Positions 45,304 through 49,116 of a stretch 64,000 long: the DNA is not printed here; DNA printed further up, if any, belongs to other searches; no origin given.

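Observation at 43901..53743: Candidate undescribed envelope redox system: ferredoxin - nitrilase-family hydrolase - TPR/FG-GAP/UnbV giant - membrane penta-heme cytochrome/TPR - CRTAC1, ending in a clean terminator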

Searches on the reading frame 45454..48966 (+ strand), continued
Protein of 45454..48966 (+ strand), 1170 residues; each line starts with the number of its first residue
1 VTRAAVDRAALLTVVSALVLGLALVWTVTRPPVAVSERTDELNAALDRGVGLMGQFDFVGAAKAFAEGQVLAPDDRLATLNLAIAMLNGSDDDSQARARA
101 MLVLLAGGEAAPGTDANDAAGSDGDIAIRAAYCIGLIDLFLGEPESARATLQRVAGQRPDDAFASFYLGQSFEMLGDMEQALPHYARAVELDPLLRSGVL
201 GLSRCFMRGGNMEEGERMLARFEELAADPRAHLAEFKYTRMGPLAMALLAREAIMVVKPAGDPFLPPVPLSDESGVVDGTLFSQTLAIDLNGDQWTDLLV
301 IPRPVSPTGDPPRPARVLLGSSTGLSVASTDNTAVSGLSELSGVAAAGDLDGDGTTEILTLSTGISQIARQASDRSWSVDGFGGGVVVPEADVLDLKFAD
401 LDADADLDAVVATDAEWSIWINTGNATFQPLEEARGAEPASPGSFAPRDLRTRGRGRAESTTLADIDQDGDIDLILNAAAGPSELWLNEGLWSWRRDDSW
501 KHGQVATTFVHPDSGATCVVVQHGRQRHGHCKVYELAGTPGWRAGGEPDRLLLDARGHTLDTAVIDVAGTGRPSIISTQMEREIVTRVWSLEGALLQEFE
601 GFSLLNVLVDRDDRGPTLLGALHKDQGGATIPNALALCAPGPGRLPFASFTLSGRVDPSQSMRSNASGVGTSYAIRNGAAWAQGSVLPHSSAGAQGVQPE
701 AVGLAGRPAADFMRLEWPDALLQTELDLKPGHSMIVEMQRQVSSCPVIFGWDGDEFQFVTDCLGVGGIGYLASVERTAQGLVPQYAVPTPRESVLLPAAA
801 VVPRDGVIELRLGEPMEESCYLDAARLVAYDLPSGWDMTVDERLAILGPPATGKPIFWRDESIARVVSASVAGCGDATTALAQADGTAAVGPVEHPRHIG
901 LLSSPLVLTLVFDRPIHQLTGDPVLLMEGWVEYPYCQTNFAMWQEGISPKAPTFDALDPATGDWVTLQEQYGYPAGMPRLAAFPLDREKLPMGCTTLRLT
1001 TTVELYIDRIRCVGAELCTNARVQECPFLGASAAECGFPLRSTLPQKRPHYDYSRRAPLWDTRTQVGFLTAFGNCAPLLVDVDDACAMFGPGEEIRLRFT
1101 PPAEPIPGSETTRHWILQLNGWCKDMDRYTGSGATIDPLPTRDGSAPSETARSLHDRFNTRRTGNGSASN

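Call 46: find_homologous_proteins(query=window:45454-48966:+, max_evalue=0.00001)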
Query window:45454-48966:+ (1170 aa): 118 proteins with E <= 0.00001 among 8000 candidates.
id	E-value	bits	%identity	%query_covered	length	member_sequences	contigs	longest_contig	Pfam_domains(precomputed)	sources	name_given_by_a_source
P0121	0.0e+0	2666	100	100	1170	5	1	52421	PF14559.13,PF23914.2,PF13517.13,PF13432.13,PF07719.24,PF13174.13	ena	-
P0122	0.0e+0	1889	74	100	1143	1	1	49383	PF14559.13,PF23914.2,PF13517.13,PF13432.13,PF07719.24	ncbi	-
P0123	0.0e+0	1790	70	100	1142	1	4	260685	PF14559.13,PF23914.2,PF13517.13,PF13432.13,PF13428.13,PF07719.24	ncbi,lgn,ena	-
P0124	1.4e-292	992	45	99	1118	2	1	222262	PF14559.13,PF13431.13,PF13517.13,PF13432.13,PF07719.24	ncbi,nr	ncbi:MAG: FG-GAP-like repeat-containing protein [Planctomycetota bacterium]|nr:FG-GAP-like repeat-co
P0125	4.1e-226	772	40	96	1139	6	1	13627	PF01839.30,PF14559.13,PF23914.2,PF13517.13,PF13432.13,PF07593.19,PF07719.24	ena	-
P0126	7.3e-222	758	41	96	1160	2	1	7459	PF13517.13,PF13424.13,PF13432.13,PF07593.19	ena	-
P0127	4.8e-207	708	38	96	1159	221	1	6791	PF01839.30,PF16918.12,PF13517.13,PF13432.13,PF07593.19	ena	-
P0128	5.8e-201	688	39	96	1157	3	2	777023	PF13517.13,PF13432.13,PF07593.19,PF07719.24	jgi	jgi:hypothetical protein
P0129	2.0e-200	687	40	96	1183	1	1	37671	PF13517.13,PF13432.13,PF07593.19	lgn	-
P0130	5.3e-188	645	38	95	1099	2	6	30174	PF01839.30,PF14559.13,PF23914.2,PF13517.13,PF12895.14,PF13432.13,PF13428.13,PF07593.19,PF25064.2,PF07719.24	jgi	jgi:Tfp pilus assembly protein PilF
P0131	5.7e-187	642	38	97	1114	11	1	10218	PF14559.13,PF13414.13,PF13517.13,PF00515.35,PF12895.14,PF13432.13,PF07593.19,PF07719.24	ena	-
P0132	1.3e-186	641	39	97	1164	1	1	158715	PF13517.13,PF13432.13,PF07719.24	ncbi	-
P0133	9.0e-184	631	38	95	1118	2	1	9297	PF14559.13,PF23914.2,PF13414.13,PF13517.13,PF00515.35,PF12895.14,PF13432.13,PF13428.13,PF07593.19,PF07719.24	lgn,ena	-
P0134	6.5e-183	629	37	98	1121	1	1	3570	PF14559.13,PF23914.2,PF13517.13,PF00515.35,PF12895.14,PF13432.13,PF13428.13,PF07593.19,PF13181.13,PF07719.24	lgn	-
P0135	3.8e-182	626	36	96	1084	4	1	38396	PF14559.13,PF23914.2,PF13517.13,PF13432.13,PF13428.13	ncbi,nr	ncbi:MAG: hypothetical protein CMJ40_04625 [Phycisphaerae bacterium]|nr:hypothetical protein [Phycis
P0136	5.6e-181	622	36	96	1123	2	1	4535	PF14559.13,PF13517.13,PF13432.13,PF07593.19,PF07719.24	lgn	-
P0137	2.2e-180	620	36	96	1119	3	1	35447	PF13431.13,PF13428.13,PF07593.19,PF14559.13,PF13517.13,PF00515.35,PF12895.14,PF13424.13,PF13432.13,PF13181.13,PF07719.24,PF13174.13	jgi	jgi:tetratricopeptide (TPR) repeat protein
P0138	2.4e-180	620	39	96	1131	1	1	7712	PF14559.13,PF13431.13,PF13414.13,PF13517.13,PF00515.35,PF12895.14,PF21033.5,PF13432.13,PF13428.13,PF07593.19,PF07719.24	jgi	jgi:tetratricopeptide (TPR) repeat protein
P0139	1.6e-177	611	38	95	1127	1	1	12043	PF13431.13,PF23914.2,PF13428.13,PF07593.19,PF25064.2,PF14559.13,PF13517.13,PF00515.35,PF12895.14,PF13424.13,PF21033.5,PF13432.13,PF13181.13,PF07719.24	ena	-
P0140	2.5e-176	607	37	96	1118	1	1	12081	PF14559.13,PF13517.13,PF12895.14,PF13432.13,PF07593.19,PF07719.24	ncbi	-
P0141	5.8e-176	606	37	95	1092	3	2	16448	PF14559.13,PF13517.13,PF13432.13,PF13428.13,PF07593.19,PF07719.24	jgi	jgi:tetratricopeptide (TPR) repeat protein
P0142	1.1e-175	605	46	47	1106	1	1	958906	PF01839.30,PF13517.13,PF07593.19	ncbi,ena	-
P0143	8.7e-175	602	36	97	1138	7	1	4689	PF14559.13,PF13431.13,PF13517.13,PF12895.14,PF13432.13,PF13428.13,PF07593.19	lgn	-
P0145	1.6e-172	594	38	99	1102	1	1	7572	PF13517.13,PF07593.19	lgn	-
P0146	4.0e-172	593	35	99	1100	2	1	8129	PF14559.13,PF13517.13,PF12895.14,PF13432.13,PF13428.13,PF07593.19,PF13181.13,PF07719.24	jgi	jgi:Flp pilus assembly protein TadD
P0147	5.1e-172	592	38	97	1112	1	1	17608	PF01839.30,PF14559.13,PF13517.13,PF00515.35,PF12895.14,PF13432.13,PF07593.19,PF07719.24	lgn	-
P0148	6.4e-172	592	37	99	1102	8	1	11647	PF13431.13,PF23914.2,PF13414.13,PF13428.13,PF07593.19,PF14559.13,PF13517.13,PF00515.35,PF13424.13,PF13432.13,PF13181.13,PF07719.24,PF13174.13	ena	-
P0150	9.4e-172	592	35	96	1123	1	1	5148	PF14559.13,PF13517.13,PF12895.14,PF13432.13,PF07593.19,PF07719.24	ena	-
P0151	2.0e-171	590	38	98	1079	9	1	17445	PF01839.30,PF13517.13,PF07593.19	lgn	-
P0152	5.1e-171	589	36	99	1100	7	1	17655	PF14559.13,PF13517.13,PF13432.13,PF13428.13,PF07593.19,PF07719.24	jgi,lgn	-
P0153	7.9e-171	589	37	98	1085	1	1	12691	PF01839.30,PF13517.13,PF07593.19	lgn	-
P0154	1.1e-170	588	36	99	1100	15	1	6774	PF14559.13,PF13517.13,PF13432.13,PF13428.13,PF07593.19,PF07719.24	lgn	-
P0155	1.3e-170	588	36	97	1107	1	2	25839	PF01839.30,PF14559.13,PF16918.12,PF13517.13,PF13432.13,PF13428.13,PF07593.19,PF14561.13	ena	-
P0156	1.8e-170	587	36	99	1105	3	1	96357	PF14559.13,PF23914.2,PF13517.13,PF13432.13,PF13428.13,PF07593.19,PF13181.13,PF07719.24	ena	-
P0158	5.5e-170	586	37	97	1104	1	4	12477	PF14559.13,PF23914.2,PF13414.13,PF13517.13,PF13424.13,PF13432.13,PF13428.13,PF07593.19,PF13181.13,PF07719.24,PF13174.13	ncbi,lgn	-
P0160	1.1e-169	585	37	99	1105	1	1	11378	PF14559.13,PF23914.2,PF13517.13,PF00515.35,PF13432.13,PF13428.13,PF07593.19,PF07719.24,PF13174.13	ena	-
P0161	1.6e-169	584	37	96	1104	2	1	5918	PF14559.13,PF13431.13,PF23914.2,PF13414.13,PF13517.13,PF00515.35,PF13432.13,PF13428.13,PF07593.19,PF07719.24,PF13174.13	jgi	jgi:tetratricopeptide (TPR) repeat protein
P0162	2.5e-169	584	37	95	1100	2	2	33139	PF14559.13,PF23914.2,PF13517.13,PF12895.14,PF13432.13,PF13428.13,PF07593.19,PF07719.24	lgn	-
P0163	4.0e-169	583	36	97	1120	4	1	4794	PF14559.13,PF23914.2,PF13414.13,PF13371.13,PF13517.13,PF00515.35,PF13432.13,PF07593.19,PF07719.24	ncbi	-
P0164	1.4e-168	581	38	95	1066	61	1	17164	PF01839.30,PF14559.13,PF13517.13,PF13432.13,PF07593.19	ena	-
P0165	1.6e-168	581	37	96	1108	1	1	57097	PF14559.13,PF23914.2,PF13414.13,PF13517.13,PF00515.35,PF13424.13,PF13432.13,PF13428.13,PF07593.19,PF07719.24,PF13174.13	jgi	jgi:Tfp pilus assembly protein PilF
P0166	1.8e-168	581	37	99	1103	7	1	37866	PF01839.30,PF14559.13,PF13517.13,PF12895.14,PF13432.13,PF13428.13,PF07593.19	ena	-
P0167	3.2e-168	580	37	98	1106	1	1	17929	PF01839.30,PF14559.13,PF13517.13,PF13432.13,PF13428.13,PF07593.19,PF07719.24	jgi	jgi:tetratricopeptide (TPR) repeat protein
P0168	6.9e-168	579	36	96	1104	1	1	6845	PF14559.13,PF13431.13,PF23914.2,PF13414.13,PF13517.13,PF00515.35,PF13432.13,PF13428.13,PF07593.19,PF07719.24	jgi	jgi:tetratricopeptide (TPR) repeat protein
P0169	1.0e-167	578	36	98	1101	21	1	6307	PF01839.30,PF14559.13,PF13431.13,PF23914.2,PF13414.13,PF13517.13,PF00515.35,PF13432.13,PF13428.13,PF07593.19,PF07719.24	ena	-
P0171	1.0e-166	575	38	98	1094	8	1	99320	PF01839.30,PF13517.13,PF13432.13,PF07593.19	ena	-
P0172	6.3e-166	572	36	96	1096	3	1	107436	PF01839.30,PF13517.13,PF07593.19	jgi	jgi:hypothetical protein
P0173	7.1e-166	572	35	95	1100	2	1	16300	PF07721.21,PF14559.13,PF13517.13,PF13432.13,PF13428.13,PF07593.19,PF07719.24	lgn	-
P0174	9.7e-166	572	36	97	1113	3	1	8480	PF14559.13,PF23914.2,PF13414.13,PF13371.13,PF13517.13,PF00515.35,PF13432.13,PF13428.13,PF07593.19,PF07719.24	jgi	jgi:Tfp pilus assembly protein PilF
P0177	1.2e-164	568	35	95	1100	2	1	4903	PF14559.13,PF13517.13,PF13432.13,PF13428.13,PF07593.19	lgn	-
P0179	3.0e-164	567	36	97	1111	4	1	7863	PF14559.13,PF13517.13,PF13432.13,PF07593.19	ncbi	-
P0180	3.8e-164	566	36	95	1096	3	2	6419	PF01839.30,PF14559.13,PF13517.13,PF13432.13,PF07593.19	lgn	-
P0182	6.6e-164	566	37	99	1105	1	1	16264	PF01839.30,PF13517.13,PF07593.19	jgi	-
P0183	8.8e-164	565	36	95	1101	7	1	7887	PF01839.30,PF14559.13,PF23914.2,PF13517.13,PF00515.35,PF13432.13,PF07593.19,PF07719.24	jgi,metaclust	metaclust:\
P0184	1.1e-163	565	36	96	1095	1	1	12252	PF13517.13,PF07593.19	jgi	-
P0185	3.2e-163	563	36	97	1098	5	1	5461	PF01839.30,PF12256.15,PF14559.13,PF23914.2,PF13517.13,PF13432.13,PF07593.19,PF07719.24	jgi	jgi:hypothetical protein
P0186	5.1e-163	563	35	96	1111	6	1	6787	PF01839.30,PF14559.13,PF13431.13,PF23914.2,PF13414.13,PF13517.13,PF13432.13,PF13428.13,PF07593.19,PF07719.24,PF13174.13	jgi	-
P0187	6.1e-163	562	46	45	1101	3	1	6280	PF14559.13,PF13371.13,PF13517.13,PF13432.13,PF07593.19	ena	-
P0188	1.2e-161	558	36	99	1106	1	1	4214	PF13517.13,PF07593.19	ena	-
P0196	2.6e-160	554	35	96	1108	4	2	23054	PF01839.30,PF14559.13,PF13431.13,PF13517.13,PF00515.35,PF12895.14,PF13432.13,PF07593.19,PF07719.24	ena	-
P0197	8.6e-160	552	35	96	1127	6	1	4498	PF01839.30,PF14559.13,PF23914.2,PF13517.13,PF00515.35,PF13432.13,PF13428.13,PF07593.19,PF07719.24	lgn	-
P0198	1.4e-159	551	36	96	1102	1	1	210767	PF01839.30,PF13517.13,PF13432.13,PF07593.19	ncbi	ncbi:MAG: FG-GAP-like repeat-containing protein [Vicinamibacterales bacterium]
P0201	1.4e-157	545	36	95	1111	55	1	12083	PF14559.13,PF23914.2,PF13414.13,PF13517.13,PF00515.35,PF13432.13,PF13428.13,PF07593.19,PF07719.24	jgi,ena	-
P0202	1.7e-157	544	35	96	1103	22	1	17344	PF14559.13,PF13517.13,PF12895.14,PF13424.13,PF13432.13,PF13428.13,PF07593.19,PF13181.13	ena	-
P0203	3.9e-157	543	37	95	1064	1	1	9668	PF13431.13,PF23914.2,PF13414.13,PF13428.13,PF07593.19,PF14559.13,PF13517.13,PF00515.35,PF13424.13,PF13432.13,PF13181.13,PF07719.24,PF13174.13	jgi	jgi:hypothetical protein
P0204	6.1e-157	543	35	97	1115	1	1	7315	PF01839.30,PF14559.13,PF23914.2,PF13517.13,PF13432.13,PF13428.13,PF07593.19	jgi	jgi:tetratricopeptide (TPR) repeat protein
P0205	4.8e-156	540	35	95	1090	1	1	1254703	PF01839.30,PF14559.13,PF23914.2,PF13517.13,PF12895.14,PF13432.13,PF13428.13,PF07593.19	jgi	jgi:tetratricopeptide (TPR) repeat protein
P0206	3.6e-153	530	36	96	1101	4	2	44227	PF01839.30,PF14559.13,PF13517.13,PF13428.13,PF07593.19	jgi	jgi:tetratricopeptide (TPR) repeat protein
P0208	4.8e-149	516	35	96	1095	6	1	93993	PF14559.13,PF23914.2,PF13371.13,PF13517.13,PF00515.35,PF13432.13,PF13428.13,PF07593.19,PF13181.13,PF07719.24,PF13174.13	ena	-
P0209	1.6e-145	505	34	95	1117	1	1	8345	PF01839.30,PF14559.13,PF23914.2,PF16918.12,PF13517.13,PF13432.13,PF13428.13,PF07593.19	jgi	jgi:tetratricopeptide (TPR) repeat protein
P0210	1.3e-143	498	35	96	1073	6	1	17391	PF14559.13,PF23914.2,PF13371.13,PF13517.13,PF13432.13,PF13428.13,PF07593.19,PF13181.13,PF07719.24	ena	-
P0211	1.7e-143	498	34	95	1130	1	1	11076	PF01839.30,PF14559.13,PF23914.2,PF13517.13,PF13432.13,PF13428.13,PF07593.19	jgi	jgi:Flp pilus assembly protein TadD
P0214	1.1e-80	290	28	78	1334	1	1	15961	PF13431.13,PF23914.2,PF13414.13,PF13428.13,PF07593.19,PF14559.13,PF24575.2,PF13517.13,PF00515.35,PF12895.14,PF13432.13,PF07719.24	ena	-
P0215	1.4e-65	240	34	42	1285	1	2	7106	PF01839.30,PF13431.13,PF13414.13,PF13428.13,PF07593.19,PF14559.13,PF24575.2,PF13517.13,PF00515.35,PF13432.13,PF07719.24,PF13174.13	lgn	-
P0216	2.1e-65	239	33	44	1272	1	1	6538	PF14559.13,PF24575.2,PF13431.13,PF13414.13,PF13517.13,PF00515.35,PF13432.13,PF13428.13,PF07593.19,PF13181.13,PF07719.24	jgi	jgi:tetratricopeptide (TPR) repeat protein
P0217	1.4e-62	230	33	60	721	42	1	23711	PF14559.13,PF13517.13,PF13432.13,PF07593.19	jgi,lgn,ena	jgi:Tfp pilus assembly protein PilF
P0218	1.2e-61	227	33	60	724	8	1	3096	PF01839.30,PF14559.13,PF13517.13,PF13432.13,PF07593.19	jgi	jgi:Tfp pilus assembly protein PilF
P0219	1.1e-56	211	30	60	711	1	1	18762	PF01839.30,PF14559.13,PF13517.13,PF07593.19,PF07719.24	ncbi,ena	-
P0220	9.4e-46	174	27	95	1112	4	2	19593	PF01839.30,PF13431.13,PF13414.13,PF07593.19,PF14559.13,PF24575.2,PF13517.13,PF00515.35,PF12895.14,PF13424.13,PF13432.13,PF13181.13,PF07719.24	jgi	jgi:Flp pilus assembly protein TadD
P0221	1.1e-45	174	30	43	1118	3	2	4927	PF01839.30,PF13431.13,PF13414.13,PF07593.19,PF14559.13,PF24575.2,PF13517.13,PF00515.35,PF12895.14,PF13424.13,PF13432.13,PF13181.13,PF07719.24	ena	-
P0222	2.9e-45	173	29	43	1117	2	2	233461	PF01839.30,PF13431.13,PF13414.13,PF07593.19,PF14559.13,PF24575.2,PF13517.13,PF00515.35,PF12895.14,PF13424.13,PF13432.13,PF13181.13,PF07719.24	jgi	jgi:Flp pilus assembly protein TadD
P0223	1.6e-44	170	28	43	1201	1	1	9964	PF01839.30,PF13431.13,PF23914.2,PF13414.13,PF13428.13,PF07593.19,PF14559.13,PF13517.13,PF00515.35,PF12895.14,PF13432.13,PF13181.13,PF07719.24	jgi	jgi:tetratricopeptide (TPR) repeat protein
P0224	5.0e-44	169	31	38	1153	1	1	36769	PF01839.30,PF13431.13,PF13414.13,PF07593.19,PF14559.13,PF24575.2,PF13517.13,PF00515.35,PF12895.14,PF13432.13,PF13181.13,PF07719.24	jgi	jgi:Flp pilus assembly protein TadD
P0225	1.8e-43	167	28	43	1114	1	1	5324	PF01839.30,PF13431.13,PF23914.2,PF13414.13,PF13176.13,PF13428.13,PF07593.19,PF13374.13,PF14559.13,PF24575.2,PF13517.13,PF00515.35,PF12895.14,PF13424.13,PF13432.13,PF13181.13,PF07719.24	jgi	jgi:tetratricopeptide (TPR) repeat protein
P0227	7.4e-43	165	30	43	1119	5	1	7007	PF01839.30,PF13431.13,PF13414.13,PF07593.19,PF14559.13,PF24575.2,PF13517.13,PF00515.35,PF12895.14,PF13432.13,PF13181.13,PF07719.24,PF13174.13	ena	-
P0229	4.6e-36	142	28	44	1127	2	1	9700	PF13431.13,PF23914.2,PF13414.13,PF13428.13,PF07593.19,PF14559.13,PF24575.2,PF13371.13,PF13517.13,PF00515.35,PF13424.13,PF13432.13,PF13181.13,PF07719.24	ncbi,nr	ncbi:MAG TPA: FG-GAP-like repeat-containing protein, partial [Blastocatellia bacterium]|nr:FG-GAP-li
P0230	1.4e-33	134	29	43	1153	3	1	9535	PF01839.30,PF14559.13,PF13431.13,PF13414.13,PF13517.13,PF00515.35,PF13432.13,PF13428.13,PF07593.19,PF07719.24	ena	-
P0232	1.9e-31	127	29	42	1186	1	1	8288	PF01839.30,PF13431.13,PF23914.2,PF13414.13,PF13428.13,PF07593.19,PF13374.13,PF14559.13,PF24575.2,PF13517.13,PF00515.35,PF13432.13,PF13181.13,PF07719.24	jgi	jgi:hypothetical protein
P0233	4.6e-31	126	28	39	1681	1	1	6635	PF13517.13,PF07593.19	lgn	-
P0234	4.0e-30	123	28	43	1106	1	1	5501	PF14559.13,PF13431.13,PF13414.13,PF13517.13,PF00515.35,PF13424.13,PF13432.13,PF13428.13,PF07593.19,PF13181.13,PF07719.24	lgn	-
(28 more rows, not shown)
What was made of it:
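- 45454..48966 (+): The giant (1170 aa): an N-terminal membrane anchor, TPR, an FG-GAP propeller, UnbV_ASPIC (seen at family level only) and a roughly 530-aa beta-sandwich array. Most homologs carry PF07593 (call 46).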
